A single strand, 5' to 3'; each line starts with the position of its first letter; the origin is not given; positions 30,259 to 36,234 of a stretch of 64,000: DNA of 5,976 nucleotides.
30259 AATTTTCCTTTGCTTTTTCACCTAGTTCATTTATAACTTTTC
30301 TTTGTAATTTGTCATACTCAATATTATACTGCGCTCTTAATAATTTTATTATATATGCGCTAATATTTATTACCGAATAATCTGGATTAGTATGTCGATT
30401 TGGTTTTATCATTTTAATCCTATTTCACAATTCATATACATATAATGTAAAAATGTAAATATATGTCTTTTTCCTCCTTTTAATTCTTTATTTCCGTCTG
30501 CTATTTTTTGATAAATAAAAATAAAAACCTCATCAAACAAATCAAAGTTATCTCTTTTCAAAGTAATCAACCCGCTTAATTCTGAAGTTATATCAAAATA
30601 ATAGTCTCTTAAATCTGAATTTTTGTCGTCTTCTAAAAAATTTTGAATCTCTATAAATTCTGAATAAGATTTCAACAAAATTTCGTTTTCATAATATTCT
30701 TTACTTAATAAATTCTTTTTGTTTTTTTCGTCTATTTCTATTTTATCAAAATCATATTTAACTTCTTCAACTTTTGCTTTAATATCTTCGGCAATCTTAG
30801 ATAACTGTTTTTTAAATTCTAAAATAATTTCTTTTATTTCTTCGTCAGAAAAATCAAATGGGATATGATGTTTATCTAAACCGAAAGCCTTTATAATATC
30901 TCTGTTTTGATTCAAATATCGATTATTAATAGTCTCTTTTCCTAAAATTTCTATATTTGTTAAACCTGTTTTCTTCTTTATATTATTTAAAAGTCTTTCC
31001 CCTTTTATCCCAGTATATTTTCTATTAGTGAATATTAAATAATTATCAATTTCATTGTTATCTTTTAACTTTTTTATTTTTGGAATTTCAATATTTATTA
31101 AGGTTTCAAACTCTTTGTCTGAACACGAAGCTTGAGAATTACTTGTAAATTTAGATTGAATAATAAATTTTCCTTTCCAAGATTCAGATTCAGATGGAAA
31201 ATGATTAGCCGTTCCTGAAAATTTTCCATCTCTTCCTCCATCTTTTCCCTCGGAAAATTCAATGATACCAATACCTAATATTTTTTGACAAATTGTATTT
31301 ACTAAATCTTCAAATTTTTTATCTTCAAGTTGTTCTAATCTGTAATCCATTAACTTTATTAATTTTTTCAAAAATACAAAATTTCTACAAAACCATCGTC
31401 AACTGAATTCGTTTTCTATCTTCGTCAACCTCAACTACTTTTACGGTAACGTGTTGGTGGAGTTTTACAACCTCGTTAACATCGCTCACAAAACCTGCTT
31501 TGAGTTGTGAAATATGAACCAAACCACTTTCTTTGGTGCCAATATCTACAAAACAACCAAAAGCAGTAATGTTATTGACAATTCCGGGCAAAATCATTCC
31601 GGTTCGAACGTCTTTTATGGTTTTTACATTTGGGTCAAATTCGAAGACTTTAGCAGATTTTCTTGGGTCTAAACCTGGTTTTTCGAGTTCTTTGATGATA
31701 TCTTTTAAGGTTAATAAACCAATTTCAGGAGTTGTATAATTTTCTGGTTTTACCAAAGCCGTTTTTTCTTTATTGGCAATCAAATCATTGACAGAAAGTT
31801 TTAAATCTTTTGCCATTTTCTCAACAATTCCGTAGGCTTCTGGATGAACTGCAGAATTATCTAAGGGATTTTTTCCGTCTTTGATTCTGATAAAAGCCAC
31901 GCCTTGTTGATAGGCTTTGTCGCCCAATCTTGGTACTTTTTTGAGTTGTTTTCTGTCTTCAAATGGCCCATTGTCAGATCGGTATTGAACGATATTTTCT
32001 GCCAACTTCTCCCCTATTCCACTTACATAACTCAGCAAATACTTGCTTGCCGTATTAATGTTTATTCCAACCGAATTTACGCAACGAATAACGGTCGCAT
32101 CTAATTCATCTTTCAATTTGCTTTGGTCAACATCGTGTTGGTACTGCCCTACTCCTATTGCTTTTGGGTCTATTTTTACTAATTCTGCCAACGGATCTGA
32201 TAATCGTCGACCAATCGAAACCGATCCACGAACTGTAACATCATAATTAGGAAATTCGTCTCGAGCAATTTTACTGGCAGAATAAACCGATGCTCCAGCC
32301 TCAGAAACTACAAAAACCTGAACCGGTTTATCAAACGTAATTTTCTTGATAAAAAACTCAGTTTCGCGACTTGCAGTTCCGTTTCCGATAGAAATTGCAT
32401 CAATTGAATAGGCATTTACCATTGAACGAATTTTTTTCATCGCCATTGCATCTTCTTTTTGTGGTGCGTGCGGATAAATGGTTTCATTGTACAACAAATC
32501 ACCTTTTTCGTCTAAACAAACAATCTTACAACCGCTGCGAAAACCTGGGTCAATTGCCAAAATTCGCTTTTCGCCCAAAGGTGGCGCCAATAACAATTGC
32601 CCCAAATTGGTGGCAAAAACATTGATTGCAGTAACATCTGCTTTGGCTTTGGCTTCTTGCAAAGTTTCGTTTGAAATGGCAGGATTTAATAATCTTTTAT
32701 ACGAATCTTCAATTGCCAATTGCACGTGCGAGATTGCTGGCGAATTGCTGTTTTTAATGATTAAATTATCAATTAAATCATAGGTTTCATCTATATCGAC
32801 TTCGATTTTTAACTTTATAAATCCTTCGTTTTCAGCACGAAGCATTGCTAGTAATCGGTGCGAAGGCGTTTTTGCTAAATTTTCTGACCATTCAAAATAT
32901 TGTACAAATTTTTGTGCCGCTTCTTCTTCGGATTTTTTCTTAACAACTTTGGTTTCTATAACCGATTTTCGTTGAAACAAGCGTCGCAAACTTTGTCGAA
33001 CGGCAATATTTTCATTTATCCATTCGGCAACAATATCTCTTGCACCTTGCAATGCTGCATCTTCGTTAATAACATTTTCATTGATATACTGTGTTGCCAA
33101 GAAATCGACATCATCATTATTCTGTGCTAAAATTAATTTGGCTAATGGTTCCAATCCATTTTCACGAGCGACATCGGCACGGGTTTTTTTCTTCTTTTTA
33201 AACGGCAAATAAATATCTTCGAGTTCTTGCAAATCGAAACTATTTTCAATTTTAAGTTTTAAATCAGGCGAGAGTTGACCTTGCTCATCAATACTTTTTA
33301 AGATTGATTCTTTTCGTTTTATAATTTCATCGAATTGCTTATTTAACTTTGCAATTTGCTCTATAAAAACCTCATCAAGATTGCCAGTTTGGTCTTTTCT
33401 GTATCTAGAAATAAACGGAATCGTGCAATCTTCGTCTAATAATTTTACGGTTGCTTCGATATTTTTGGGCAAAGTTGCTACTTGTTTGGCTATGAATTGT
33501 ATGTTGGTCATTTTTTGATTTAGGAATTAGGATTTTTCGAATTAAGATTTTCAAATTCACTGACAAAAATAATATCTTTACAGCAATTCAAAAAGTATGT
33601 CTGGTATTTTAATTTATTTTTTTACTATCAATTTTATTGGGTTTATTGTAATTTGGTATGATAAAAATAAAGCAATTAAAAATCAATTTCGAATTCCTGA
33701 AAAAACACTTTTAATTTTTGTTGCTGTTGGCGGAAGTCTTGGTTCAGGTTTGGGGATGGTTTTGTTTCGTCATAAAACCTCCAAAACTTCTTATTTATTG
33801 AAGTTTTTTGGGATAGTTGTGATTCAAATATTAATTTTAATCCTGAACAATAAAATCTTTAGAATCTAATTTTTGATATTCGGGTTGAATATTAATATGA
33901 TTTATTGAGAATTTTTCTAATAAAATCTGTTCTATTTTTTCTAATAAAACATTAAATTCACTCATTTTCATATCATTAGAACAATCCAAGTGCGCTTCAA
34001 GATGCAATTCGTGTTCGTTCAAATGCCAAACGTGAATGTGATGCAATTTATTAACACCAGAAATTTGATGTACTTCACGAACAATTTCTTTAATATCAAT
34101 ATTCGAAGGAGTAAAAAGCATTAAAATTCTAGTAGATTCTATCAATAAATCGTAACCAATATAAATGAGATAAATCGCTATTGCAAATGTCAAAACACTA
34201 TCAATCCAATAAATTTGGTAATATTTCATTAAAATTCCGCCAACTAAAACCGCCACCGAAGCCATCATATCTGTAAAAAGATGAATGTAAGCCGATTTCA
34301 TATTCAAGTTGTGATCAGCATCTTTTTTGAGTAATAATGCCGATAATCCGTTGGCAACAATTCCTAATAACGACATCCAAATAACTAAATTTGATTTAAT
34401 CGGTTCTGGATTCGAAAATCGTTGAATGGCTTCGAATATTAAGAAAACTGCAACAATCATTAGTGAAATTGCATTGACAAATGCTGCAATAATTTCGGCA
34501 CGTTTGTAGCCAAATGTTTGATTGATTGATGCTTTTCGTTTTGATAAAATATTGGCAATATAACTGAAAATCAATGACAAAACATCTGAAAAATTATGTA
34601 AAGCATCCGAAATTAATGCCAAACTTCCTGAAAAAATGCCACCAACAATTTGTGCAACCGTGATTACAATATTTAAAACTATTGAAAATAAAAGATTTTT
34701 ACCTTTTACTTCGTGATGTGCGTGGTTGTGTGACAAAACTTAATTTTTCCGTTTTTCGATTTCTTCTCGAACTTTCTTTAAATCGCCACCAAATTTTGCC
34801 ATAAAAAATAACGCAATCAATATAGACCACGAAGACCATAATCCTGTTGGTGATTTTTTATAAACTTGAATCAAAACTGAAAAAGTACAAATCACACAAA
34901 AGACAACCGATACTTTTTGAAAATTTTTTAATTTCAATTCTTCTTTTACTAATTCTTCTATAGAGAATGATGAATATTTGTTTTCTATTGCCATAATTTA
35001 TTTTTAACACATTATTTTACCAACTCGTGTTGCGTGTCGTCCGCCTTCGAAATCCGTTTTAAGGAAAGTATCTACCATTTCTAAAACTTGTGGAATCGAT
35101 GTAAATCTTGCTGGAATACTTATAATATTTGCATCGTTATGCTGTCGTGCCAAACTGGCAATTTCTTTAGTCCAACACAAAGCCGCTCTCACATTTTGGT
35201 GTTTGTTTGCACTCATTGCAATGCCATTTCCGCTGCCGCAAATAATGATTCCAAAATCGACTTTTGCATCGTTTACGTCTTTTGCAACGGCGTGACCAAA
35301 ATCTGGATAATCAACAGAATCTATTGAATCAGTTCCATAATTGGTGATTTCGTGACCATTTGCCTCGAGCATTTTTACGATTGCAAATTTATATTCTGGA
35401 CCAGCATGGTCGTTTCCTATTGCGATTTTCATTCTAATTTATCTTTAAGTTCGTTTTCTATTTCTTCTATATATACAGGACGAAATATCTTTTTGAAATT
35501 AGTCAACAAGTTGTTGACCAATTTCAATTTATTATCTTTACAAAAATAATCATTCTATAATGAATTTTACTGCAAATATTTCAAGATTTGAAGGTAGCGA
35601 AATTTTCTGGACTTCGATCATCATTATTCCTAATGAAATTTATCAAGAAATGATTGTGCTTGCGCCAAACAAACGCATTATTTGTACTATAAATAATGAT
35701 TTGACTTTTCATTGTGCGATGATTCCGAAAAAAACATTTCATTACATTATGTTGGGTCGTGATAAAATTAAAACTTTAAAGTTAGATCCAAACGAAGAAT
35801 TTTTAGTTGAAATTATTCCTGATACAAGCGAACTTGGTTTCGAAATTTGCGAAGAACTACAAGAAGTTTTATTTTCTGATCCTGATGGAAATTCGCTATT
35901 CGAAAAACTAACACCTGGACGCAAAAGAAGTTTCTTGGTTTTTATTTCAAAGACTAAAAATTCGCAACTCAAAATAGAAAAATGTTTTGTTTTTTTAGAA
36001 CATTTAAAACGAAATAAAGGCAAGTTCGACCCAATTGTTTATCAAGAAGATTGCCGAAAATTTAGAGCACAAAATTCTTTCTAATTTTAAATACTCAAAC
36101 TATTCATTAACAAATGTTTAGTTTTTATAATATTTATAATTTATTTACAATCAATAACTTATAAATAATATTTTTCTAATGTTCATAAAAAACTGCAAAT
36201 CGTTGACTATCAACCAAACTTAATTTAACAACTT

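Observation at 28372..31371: Compact nuclease / 80-aa adaptor / coiled-coil ABC-ATPase operon (ABC-3C / Lamassu / DdmABC-like), a likely uncharacterised defence variant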

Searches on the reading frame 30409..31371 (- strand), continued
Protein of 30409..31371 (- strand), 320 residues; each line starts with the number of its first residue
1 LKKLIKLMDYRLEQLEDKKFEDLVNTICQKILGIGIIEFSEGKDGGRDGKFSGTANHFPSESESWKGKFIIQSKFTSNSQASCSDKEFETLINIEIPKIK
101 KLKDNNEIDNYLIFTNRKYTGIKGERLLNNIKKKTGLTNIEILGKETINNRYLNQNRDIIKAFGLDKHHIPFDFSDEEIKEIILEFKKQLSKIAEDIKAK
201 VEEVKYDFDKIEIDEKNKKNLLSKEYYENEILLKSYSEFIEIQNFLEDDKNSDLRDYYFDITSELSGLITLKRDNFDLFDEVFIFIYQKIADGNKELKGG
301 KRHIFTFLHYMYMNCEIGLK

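Call 75: find_encoding_contigs(protein=P0124, flank=6000, max_places=2)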
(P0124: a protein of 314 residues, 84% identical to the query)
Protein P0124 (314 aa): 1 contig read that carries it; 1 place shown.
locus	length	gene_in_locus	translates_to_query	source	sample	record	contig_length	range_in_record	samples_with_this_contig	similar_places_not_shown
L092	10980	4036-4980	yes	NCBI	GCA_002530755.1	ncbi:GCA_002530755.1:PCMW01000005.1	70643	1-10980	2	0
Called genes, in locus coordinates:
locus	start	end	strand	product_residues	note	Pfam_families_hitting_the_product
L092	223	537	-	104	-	-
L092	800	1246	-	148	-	-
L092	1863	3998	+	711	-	PF09371:Tex_N, PF22706:Tex_central_region, PF16921:Tex_YqgF, PF14635:HHH_7, PF12836:HHH_3, PF17674:HHH_9, PF00575:S1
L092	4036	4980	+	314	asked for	PF20279:CTD12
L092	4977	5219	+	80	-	PF20293:MC6 (weak), PF20295:MC8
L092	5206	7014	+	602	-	PF10088:DUF2326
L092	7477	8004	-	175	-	PF03358:FMN_red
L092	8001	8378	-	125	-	PF07291:MauE (weak), PF13564:DoxX_2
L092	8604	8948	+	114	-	PF01638:HxlR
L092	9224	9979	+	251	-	PF00293:NUDIX (weak), PF19368:WHD_AraR, PF21906:WHD_NrtR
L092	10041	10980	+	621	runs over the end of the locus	PF01566:Nramp, PF00582:Usp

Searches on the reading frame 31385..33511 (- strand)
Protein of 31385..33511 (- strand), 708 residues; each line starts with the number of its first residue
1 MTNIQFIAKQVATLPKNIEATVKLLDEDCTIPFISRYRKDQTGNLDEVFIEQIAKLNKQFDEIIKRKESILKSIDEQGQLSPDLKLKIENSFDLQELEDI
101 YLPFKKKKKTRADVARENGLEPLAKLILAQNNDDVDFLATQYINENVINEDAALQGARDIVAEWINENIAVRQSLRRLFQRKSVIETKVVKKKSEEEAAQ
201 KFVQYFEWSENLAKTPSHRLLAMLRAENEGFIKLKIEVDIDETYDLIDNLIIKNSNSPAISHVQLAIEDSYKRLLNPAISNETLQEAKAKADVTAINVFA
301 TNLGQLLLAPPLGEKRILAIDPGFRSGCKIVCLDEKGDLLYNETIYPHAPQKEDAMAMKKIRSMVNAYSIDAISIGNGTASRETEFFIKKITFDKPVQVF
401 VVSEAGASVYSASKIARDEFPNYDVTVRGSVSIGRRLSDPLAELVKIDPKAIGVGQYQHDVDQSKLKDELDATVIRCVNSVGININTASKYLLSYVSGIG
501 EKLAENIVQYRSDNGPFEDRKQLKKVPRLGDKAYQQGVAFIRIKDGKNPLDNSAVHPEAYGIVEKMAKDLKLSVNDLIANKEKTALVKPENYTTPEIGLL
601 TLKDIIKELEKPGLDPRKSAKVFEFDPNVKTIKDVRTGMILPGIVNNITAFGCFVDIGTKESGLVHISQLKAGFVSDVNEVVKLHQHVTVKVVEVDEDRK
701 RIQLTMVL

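Call 3: search_protein_families(library=pfam, proteins=[window:31385-33511:-], max_evalue=1)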
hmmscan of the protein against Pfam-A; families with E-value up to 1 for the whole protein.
window:31385-33511:- (708 aa): 16 families
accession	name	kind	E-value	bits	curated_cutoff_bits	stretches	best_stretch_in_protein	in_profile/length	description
PF16921.10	Tex_YqgF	-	1.7e-47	161.4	27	1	315-437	1-125/126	Tex protein YqgF-like domain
PF22706.1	Tex_central_region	-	7.1e-32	111.3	27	1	137-299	8-178/178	Tex central region-like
PF12836.13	HHH_3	-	3.6e-27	94.7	27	1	478-542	1-65/65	Helix-hairpin-helix motif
PF09371.15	Tex_N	-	2.7e-25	88.3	32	1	2-75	2-75/75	Tex-like protein N-terminal domain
PF17674.7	HHH_9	-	5.1e-25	88.6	23.1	1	548-617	1-70/70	HHH domain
PF00575.29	S1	-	7.1e-17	62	22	1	635-705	2-72/74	S1 RNA binding domain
PF14635.12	HHH_7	-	3.8e-08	34.1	27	1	455-543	9-103/104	Helix-hairpin-helix motif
PF14639.11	YqgF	-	2.1e-06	28.1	35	1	395-445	97-147/150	Holliday-junction resolvase-like of SPT6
PF03934.19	T2SSK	-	0.0012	19.6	24.2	1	483-531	1-49/63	Type II secretion system (T2SS), protein K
PF14579.12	HHH_6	-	0.0029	18.2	25.6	1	493-523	27-57/90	Helix-hairpin-helix motif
PF14520.12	HHH_5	-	0.024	15.5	27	0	493-508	37-52/57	Helix-hairpin-helix domain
PF12826.13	HHH_2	-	0.045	14.4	27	1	484-513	28-57/64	Helix-hairpin-helix motif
PF00306.32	ATP-synt_ab_C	-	0.067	14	27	1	42-91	72-122/126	ATP synthase alpha/beta chain, C terminal domain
PF00633.29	HHH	-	0.08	13.3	24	1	484-510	4-30/30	Helix-hairpin-helix motif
PF23459.1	S1_RRP5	-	0.088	13.8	27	1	636-701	2-67/72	RRP5 S1 domain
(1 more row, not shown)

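Call 42: find_related_loci(query=window:31385-33511:-, collection=genome_contigs, flank=10000)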
Query window:31385-33511:- (708 aa) in genome_contigs; peptide patterns used: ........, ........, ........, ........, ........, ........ (x = any residue, [..] = any of these).
600 stretches matched a pattern (row limit reached: there are more); 591 encode a relative of the query (tblastn E <= 1e-3); the best 80 are kept; 80 distinct loci.
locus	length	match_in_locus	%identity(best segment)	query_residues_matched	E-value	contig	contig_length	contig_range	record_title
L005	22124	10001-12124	91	1-708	0e+0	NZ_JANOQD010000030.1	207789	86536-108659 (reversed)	MAG: Flavobacterium sp. isolate VAR_4_metabat_382 VAR_4_k141_1066751, whole genome shotgun sequence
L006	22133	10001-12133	84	1-708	0e+0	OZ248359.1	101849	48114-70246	Flavobacteriaceae bacterium isolate GE-10 genome assembly, chromosome: GE-10-c15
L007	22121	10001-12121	86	1-708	0e+0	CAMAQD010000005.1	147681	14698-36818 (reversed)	MAG: Flavobacterium psychrophilum isolate MaE-09apr19-44 genome assembly, contig: MaE-09apr19-C22, whole genome shotgun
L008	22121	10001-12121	85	1-708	0e+0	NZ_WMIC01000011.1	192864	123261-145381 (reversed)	Flavobacterium sp. LC2016-01 Contig11, whole genome shotgun sequence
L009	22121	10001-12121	85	1-708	0e+0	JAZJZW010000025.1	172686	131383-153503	MAG: Bacteroidota bacterium isolate ADI_H2L1_1_122_18_3-bin041_1 ADIH2L11_B041_1_000000000025, whole genome shotgun sequ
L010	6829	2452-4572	81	1-708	0e+0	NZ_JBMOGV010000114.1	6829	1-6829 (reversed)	MAG: Flavobacterium sp. isolate Deming_bin.313 contig37016, whole genome shotgun sequence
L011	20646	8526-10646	81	1-708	0e+0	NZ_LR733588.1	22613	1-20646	Flavobacterium sp. 9AF isolate Flavobacterium sp. 9AF, whole genome shotgun sequence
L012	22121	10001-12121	80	1-708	0e+0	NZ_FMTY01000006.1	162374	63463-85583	Flavobacterium saliperosum strain CGMCC 1.3801, whole genome shotgun sequence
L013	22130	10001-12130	79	1-708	0e+0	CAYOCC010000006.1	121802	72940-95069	MAG TPA_asm: uncultured Flavobacterium sp. isolate binchicken_co175_273 genome assembly, contig: NODE_67_length_121802_c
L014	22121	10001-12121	76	1-708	0e+0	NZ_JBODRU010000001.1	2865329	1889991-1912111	Chryseobacterium sp. JK1 JK1_1, whole genome shotgun sequence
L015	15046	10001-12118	76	1-707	0e+0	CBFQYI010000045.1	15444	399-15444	MAG TPA_asm: uncultured Chryseobacterium sp. isolate SRR25996608_metabat2_10 genome assembly, contig: ERZ27321123.196, w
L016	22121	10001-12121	76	1-708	0e+0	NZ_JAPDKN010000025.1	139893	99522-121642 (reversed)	Chryseobacterium sp. YIM B08800 contig25, whole genome shotgun sequence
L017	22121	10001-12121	76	1-708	0e+0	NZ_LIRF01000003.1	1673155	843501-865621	Chryseobacterium sp. ERMR1:04 contig03, whole genome shotgun sequence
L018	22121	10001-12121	74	1-708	0e+0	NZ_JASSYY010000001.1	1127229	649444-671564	Kaistella rhinocerotis strain Ran72 1, whole genome shotgun sequence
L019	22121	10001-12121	77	1-708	0e+0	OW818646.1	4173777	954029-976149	metagenome genome assembly, chromosome: 1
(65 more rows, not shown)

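Call 82: search_protein_families(library=pfam, proteins=[L005:12408-13016:+], max_evalue=0.001)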
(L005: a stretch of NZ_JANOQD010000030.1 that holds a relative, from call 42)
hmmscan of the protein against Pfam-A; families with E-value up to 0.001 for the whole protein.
L005:12408-13016:+ (202 aa): 1 family
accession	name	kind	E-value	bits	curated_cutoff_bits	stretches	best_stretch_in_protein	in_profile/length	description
PF08843.17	AbiEii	-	7e-12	46.2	22.5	1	14-154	2-187/238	Nucleotidyl transferase AbiEii toxin, Type IV TA system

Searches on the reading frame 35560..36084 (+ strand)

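Call 82: search_protein_families(library=pfam, proteins=[window:35560-36084:+], max_evalue=0.001)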
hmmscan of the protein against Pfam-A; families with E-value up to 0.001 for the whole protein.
window:35560-36084:+ (174 aa): 1 family
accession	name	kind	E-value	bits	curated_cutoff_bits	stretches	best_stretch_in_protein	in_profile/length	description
PF13376.11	OmdA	-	6.9e-06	26.4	25.6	1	94-151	2-59/60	Bacteriocin-protection, YdeI or OmpD-Associated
